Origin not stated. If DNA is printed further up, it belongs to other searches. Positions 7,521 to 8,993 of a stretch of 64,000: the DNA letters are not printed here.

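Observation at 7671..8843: GatA of the aspS-gatCAB operon has lost both catalytic serines of the amidase signature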

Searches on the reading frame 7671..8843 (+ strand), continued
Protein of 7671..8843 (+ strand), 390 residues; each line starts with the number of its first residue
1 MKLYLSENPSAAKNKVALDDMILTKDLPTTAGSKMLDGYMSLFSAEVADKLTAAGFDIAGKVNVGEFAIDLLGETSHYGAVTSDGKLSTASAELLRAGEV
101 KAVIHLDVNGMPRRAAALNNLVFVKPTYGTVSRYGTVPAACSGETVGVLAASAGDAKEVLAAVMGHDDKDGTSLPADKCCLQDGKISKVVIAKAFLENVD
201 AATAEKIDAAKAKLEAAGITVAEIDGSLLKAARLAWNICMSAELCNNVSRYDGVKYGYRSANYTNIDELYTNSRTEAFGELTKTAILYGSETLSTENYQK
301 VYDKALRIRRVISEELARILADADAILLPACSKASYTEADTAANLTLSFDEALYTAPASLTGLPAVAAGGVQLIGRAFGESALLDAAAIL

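Call 46: fold_search(model_id=the predicted structure, library=pdb)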
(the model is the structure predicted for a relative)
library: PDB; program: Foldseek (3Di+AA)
matches with E <= 10: 675; with E <= 0.001: 109
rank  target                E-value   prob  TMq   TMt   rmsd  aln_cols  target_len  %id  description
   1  2df4_A                7.0e-33  1.00  0.90  0.73   2.5       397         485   30  Structure of tRNA-Dependent Amidotransferase GatCAB complexed with Mn2+ (released 2006-07-18)
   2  3h0l_A                3.2e-32  1.00  0.90  0.74   3.2       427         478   28  Structure of trna-dependent amidotransferase gatcab from aquifex aeolicus (released 2009-07-21)
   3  4wj3_A                1.6e-31  1.00  0.88  0.72   3.8       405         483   34  Crystal structure of the asparagine transamidosome from Pseudomonas aeruginosa (released 2014-12-31)
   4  9a62_A                3.1e-31  1.00  0.88  0.72   2.9       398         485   30  Integrative model of GATA-GATC by crosslinking MS and deep learning (released 2024-09-18)
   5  4n0i_A                2.0e-30  1.00  0.87  0.76   3.8       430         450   27  Crystal structure of S. cerevisiae mitochondrial GatFAB in complex with glutamine (released 2014-04-16)
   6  3al0_A                2.0e-30  1.00  0.88  0.74   3.3       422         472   30  Crystal structure of the glutamine transamidosome from Thermotoga maritima in the glutamylation state. (released 2010-09-29)
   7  3kfu_E                1.8e-29  1.00  0.90  0.76   2.9       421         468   28  Crystal structure of the transamidosome (released 2010-08-25)
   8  4n0h_A                2.2e-29  1.00  0.87  0.77   3.6       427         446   26  Crystal structure of S. cerevisiae mitochondrial GatFAB (released 2014-04-16)
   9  3kfu_H                6.3e-29  1.00  0.90  0.75   3.3       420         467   28  Crystal structure of the transamidosome (released 2010-08-25)
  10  2gi3                  5.6e-28  1.00  0.81  0.71   5.0       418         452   29  Crystal structure of Glutamyl-tRNA(Gln) amidotransferase subunit A (tm1272) from THERMOTOGA MARITIMA at 1.80 A resolutio (released 2006-04-11)
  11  4gys_A                6.9e-23  1.00  0.81  0.69   3.6       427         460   23  Granulibacter bethesdensis allophanate hydrolase co-crystallized with malonate (released 2013-01-30)
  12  3a1k                  9.4e-23  1.00  0.83  0.65   6.3       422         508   22  Crystal structure of Rhodococcus sp. N771 Amidase (released 2009-11-03)
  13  6c62_A                1.7e-22  1.00  0.78  0.67   3.9       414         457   24  An unexpected vestigial protein complex reveals the evolutionary origins of an s-triazine catabolic enzyme. (released 2018-03-21)
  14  4gys_B                2.5e-22  1.00  0.81  0.69   3.7       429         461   23  Granulibacter bethesdensis allophanate hydrolase co-crystallized with malonate (released 2013-01-30)
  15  4cp8_F                3.4e-22  1.00  0.80  0.71   3.1       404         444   25  Structure of the amidase domain of allophanate hydrolase from Pseudomonas sp strain ADP (released 2014-11-26)
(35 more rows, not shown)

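Call 51: find_encoding_contigs(protein=P0279, flank=10000, max_places=3)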
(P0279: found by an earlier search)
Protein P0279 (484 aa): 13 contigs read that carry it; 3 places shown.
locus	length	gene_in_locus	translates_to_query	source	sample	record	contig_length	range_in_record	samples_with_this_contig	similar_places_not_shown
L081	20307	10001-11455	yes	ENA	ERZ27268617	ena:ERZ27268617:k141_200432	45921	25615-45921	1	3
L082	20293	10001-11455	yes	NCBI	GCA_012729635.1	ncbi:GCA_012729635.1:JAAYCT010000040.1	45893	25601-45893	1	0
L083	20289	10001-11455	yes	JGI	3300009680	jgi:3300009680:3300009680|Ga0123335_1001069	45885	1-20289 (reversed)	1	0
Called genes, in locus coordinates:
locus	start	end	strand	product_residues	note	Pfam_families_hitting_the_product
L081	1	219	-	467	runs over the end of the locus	PF01554:MatE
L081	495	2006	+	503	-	PF08903:DUF1846, PF20921:DUF1846_C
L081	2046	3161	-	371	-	PF04055:Radical_SAM, PF13353:Fer4_12 (faint)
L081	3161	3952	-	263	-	-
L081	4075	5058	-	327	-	PF00710:Asparaginase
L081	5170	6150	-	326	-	PF00890:FAD_binding_2 (weak), PF07992:Pyr_redox_2, PF13738:Pyr_redox_3 (faint)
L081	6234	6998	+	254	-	PF03372:Exo_endo_phos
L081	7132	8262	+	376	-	PF13616:Rotamase_3 (weak), PF00639:Rotamase (weak)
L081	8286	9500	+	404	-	PF00465:Fe-ADH, PF13685:Fe-ADH_2, PF25137:ADH_Fe_C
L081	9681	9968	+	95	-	PF02686:GatC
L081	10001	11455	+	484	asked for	PF01425:Amidase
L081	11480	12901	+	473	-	PF02934:GatB_N, PF02637:GatB_Yqey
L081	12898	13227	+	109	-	PF02686:GatC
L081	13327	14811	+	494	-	PF01425:Amidase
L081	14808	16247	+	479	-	PF02934:GatB_N, PF02637:GatB_Yqey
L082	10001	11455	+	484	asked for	PF01425:Amidase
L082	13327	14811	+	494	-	PF01425:Amidase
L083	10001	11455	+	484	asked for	PF01425:Amidase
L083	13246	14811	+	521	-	PF01425:Amidase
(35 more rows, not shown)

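Call 52: find_encoding_contigs(protein=P0146, flank=10000, max_places=2)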
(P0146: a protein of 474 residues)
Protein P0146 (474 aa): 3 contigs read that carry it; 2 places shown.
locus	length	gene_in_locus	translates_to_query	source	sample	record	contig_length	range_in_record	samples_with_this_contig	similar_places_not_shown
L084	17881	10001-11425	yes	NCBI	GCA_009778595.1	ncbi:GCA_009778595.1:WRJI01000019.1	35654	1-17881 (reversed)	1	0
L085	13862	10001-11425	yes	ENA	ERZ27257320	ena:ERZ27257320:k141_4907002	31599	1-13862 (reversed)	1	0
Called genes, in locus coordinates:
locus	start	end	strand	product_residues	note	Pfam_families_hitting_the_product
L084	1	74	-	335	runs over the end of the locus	PF00953:Glycos_transf_4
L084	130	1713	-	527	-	PF01225:Mur_ligase, PF08245:Mur_ligase_M, PF02875:Mur_ligase_C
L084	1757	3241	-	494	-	PF01225:Mur_ligase (weak), PF08245:Mur_ligase_M, PF02875:Mur_ligase_C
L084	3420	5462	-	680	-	PF03717:PBP_dimer, PF00905:Transpeptidase, PF03793:PASTA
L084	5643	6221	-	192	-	PF04977:DivIC (weak)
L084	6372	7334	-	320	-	PF01795:Methyltransf_5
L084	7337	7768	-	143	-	PF02381:MraZ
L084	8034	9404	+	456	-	-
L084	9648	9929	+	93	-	PF02686:GatC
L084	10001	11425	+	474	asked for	PF01425:Amidase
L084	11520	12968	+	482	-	PF02934:GatB_N, PF02637:GatB_Yqey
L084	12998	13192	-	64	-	PF08984:DUF1858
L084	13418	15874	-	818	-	-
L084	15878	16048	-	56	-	PF12797:Fer4_2 (faint), PF12837:Fer4_6 (faint), PF13237:Fer4_10 (weak), PF14697:Fer4_21 (faint), PF12800:Fer4_4 (faint), PF12838:Fer4_7, PF13187:Fer4_9, PF00037:Fer4 (weak), +1 more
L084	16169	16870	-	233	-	-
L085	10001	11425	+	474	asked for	PF01425:Amidase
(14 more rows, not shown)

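Call 56: find_encoding_contigs(protein=P0270, flank=8000, max_places=1)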
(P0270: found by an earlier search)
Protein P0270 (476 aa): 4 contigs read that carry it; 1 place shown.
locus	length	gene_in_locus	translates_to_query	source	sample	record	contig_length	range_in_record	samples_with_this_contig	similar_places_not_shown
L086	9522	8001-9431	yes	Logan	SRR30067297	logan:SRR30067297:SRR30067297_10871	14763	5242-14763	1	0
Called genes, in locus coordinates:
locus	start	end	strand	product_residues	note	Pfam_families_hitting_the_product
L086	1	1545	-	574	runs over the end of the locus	PF00664:ABC_membrane, PF00005:ABC_tran, PF02463:SMC_N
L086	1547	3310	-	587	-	PF00664:ABC_membrane, PF00005:ABC_tran, PF00270:DEAD (weak)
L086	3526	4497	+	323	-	PF00165:HTH_AraC (faint), PF12833:HTH_18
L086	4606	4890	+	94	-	PF01022:HTH_5, PF12840:HTH_20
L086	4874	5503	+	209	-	PF07853:DUF1648, PF13630:SdpI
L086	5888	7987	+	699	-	PF01336:tRNA_anti-codon, PF00152:tRNA-synt_2, PF02938:GAD, PF02686:GatC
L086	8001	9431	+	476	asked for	PF01425:Amidase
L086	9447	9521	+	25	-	?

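Call 57: find_encoding_contigs(protein=P0251, flank=8000, max_places=1)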
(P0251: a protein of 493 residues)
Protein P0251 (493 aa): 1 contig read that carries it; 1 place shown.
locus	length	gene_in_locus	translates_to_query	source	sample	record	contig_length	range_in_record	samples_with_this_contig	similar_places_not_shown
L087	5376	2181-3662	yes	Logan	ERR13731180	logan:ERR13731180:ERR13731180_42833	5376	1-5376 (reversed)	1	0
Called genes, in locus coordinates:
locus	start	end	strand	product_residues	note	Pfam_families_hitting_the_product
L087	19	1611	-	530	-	PF00117:GATase, PF02540:NAD_synthase, PF00958:GMP_synt_C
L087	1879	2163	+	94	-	PF02686:GatC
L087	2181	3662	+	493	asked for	PF01425:Amidase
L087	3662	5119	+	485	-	PF02934:GatB_N, PF02637:GatB_Yqey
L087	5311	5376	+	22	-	?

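Call 58: find_encoding_contigs(protein=P0165, flank=8000, max_places=1)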
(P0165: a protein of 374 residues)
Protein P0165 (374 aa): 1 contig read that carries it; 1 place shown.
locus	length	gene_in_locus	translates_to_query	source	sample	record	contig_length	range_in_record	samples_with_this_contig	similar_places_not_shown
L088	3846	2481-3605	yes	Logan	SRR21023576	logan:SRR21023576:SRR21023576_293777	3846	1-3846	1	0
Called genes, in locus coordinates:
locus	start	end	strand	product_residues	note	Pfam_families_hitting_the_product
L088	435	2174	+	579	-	PF01336:tRNA_anti-codon, PF00152:tRNA-synt_2, PF02938:GAD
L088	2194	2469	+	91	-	PF02686:GatC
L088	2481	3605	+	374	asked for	PF01425:Amidase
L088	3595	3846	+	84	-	?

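Call 70: find_related_loci(query=L080:5773-7245:+, collection=genome_contigs, flank=3000)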
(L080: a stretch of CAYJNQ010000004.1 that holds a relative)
Query L080:5773-7245:+ (491 aa) in genome_contigs; peptide patterns used: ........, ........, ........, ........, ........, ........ (x = any residue, [..] = any of these).
600 stretches matched a pattern (row limit reached: there are more); 599 encode a relative of the query (tblastn E <= 1e-3); the best 80 are kept; 80 distinct loci.
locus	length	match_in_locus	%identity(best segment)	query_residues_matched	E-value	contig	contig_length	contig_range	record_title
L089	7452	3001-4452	70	1-484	0e+0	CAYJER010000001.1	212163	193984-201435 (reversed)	MAG TPA_asm: uncultured Eubacteriales bacterium isolate ERP123703_co2_141 genome assembly, contig: NODE_4_length_212163_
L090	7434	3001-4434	63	1-478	0e+0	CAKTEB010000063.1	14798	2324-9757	MAG: uncultured Oscillospiraceae bacterium isolate REFINED_METABAT215_TOP10_CONTIGS_1500_ASSEMBLY_K77_MERGED__Hadza_PheC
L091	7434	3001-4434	60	7-486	0e+0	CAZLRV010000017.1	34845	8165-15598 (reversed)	MAG TPA_asm: uncultured Lachnospiraceae bacterium isolate SRP313737_co1_196 genome assembly, contig: NODE_1975_length_34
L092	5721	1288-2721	62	2-480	0e+0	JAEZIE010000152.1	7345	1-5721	MAG: Bacillota bacterium isolate OH_CDB_16 k127_2037623, whole genome shotgun sequence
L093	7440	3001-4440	57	1-480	4e-179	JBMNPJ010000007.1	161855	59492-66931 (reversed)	MAG: Massiliimalia sp. isolate SBF912SR2HQ0036 scaffold_306_c1, whole genome shotgun sequence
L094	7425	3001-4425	61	1-475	6e-179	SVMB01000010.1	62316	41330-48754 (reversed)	MAG: Oscillospiraceae bacterium isolate SIG502 NODE_11458_length_62316_cov_1.847690, whole genome shotgun sequence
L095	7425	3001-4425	56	1-475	3e-177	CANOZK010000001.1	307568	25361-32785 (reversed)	MAG TPA_asm: uncultured Lachnospiraceae bacterium isolate SRR19759418_bin.37_metawrap_v1.3_MAG genome assembly, contig:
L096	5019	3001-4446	56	1-482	3e-177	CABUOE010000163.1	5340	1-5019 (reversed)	MAG TPA_asm: uncultured Clostridiales bacterium isolate MGYG-HGUT-04184 genome assembly, contig: GUT_GENOME258823_163, w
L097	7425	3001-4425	57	1-475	3e-173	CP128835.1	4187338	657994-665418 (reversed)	Rossellomorea sp. AcN35-11 chromosome, complete genome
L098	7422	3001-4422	58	1-475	8e-173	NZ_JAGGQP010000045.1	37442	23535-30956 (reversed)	Bacillus sp. ISL-41 ISL41_46, whole genome shotgun sequence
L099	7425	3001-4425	57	1-475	4e-173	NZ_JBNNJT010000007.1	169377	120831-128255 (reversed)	Rossellomorea sp. NPDC071047 NPDC071047_103_E9.ctg-0007, whole genome shotgun sequence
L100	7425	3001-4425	57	1-475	1e-172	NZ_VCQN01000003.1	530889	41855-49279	Bacillus sp. BHET2 NODE_3_length_530889_cov_50.9443, whole genome shotgun sequence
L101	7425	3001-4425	55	1-476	1e-172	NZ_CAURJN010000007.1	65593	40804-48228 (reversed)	MAG: uncultured Gemella sp. isolate ERR9968963_bin.6_MetaWRAP_v1.3_MAG ERZ21615719.121, whole genome shotgun sequence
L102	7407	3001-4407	57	8-475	3e-171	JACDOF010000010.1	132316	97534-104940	MAG: Brevibacillus sp. isolate GB_MAG14_061 c_000000000119, whole genome shotgun sequence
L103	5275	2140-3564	56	1-475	4e-174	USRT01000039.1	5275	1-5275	uncultured Clostridium sp. isolate UMGS2019 genome assembly, contig: NODE_5576_length_5275_cov_35.224330, whole genome s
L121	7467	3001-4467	52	1-489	7e-167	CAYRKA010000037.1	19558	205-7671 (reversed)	MAG TPA_asm: uncultured Lachnospiraceae bacterium isolate SRP222994_co1_237 genome assembly, contig: NODE_5736_length_19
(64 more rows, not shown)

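Call 72: find_encoding_contigs(protein=P0180, flank=8000, max_places=1)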
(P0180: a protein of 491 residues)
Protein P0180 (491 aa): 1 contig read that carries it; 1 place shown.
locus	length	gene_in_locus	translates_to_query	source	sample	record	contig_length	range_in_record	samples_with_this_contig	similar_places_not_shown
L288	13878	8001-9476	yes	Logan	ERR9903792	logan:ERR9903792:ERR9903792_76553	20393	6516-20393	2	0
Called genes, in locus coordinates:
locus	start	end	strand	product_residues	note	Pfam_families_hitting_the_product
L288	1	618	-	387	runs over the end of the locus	PF02515:CoA_transf_3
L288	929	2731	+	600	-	PF00069:Pkinase, PF07714:PK_Tyr_Ser-Thr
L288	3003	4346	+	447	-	PF00202:Aminotran_3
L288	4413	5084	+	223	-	-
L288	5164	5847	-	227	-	PF00730:HhH-GPD, PF00633:HHH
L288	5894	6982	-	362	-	PF01565:FAD_binding_4, PF02873:MurB_C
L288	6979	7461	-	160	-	-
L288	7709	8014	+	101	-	PF02686:GatC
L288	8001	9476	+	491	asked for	PF01425:Amidase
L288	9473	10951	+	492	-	PF02934:GatB_N, PF02637:GatB_Yqey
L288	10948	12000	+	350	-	PF01008:IF-2B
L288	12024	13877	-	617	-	?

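Call 73: find_encoding_contigs(protein=P0145, flank=8000, max_places=1)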
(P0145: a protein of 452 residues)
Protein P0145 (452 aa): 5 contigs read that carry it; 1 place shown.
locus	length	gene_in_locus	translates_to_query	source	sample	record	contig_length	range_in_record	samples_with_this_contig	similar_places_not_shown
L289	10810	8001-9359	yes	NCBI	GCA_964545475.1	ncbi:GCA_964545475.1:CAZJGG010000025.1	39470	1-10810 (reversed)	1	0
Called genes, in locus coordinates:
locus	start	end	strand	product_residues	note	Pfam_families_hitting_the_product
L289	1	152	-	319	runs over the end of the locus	PF00478:IMPDH, PF03060:NMO, PF00977:His_biosynth (weak), PF05690:ThiG, PF01070:FMN_dh (weak)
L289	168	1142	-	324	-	PF00108:Thiolase_N (weak), PF08545:ACP_syn_III, PF02797:Chal_sti_synt_C (weak), PF08541:ACP_syn_III_C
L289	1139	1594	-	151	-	PF12802:MarR_2, PF22381:Staph_reg_Sar_Rot, PF01047:MarR, PF13412:HTH_24 (weak)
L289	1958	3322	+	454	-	PF00209:SNF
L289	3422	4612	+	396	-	PF00768:Peptidase_S11, PF02113:Peptidase_S13 (faint), PF13354:Beta-lactamase2 (weak), PF07943:PBP5_C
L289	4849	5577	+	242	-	PF01479:S4, PF00849:PseudoU_synth_2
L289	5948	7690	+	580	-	PF01336:tRNA_anti-codon, PF00152:tRNA-synt_2, PF02938:GAD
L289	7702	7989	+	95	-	PF02686:GatC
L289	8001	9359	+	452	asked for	PF01425:Amidase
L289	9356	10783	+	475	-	PF02934:GatB_N, PF02637:GatB_Yqey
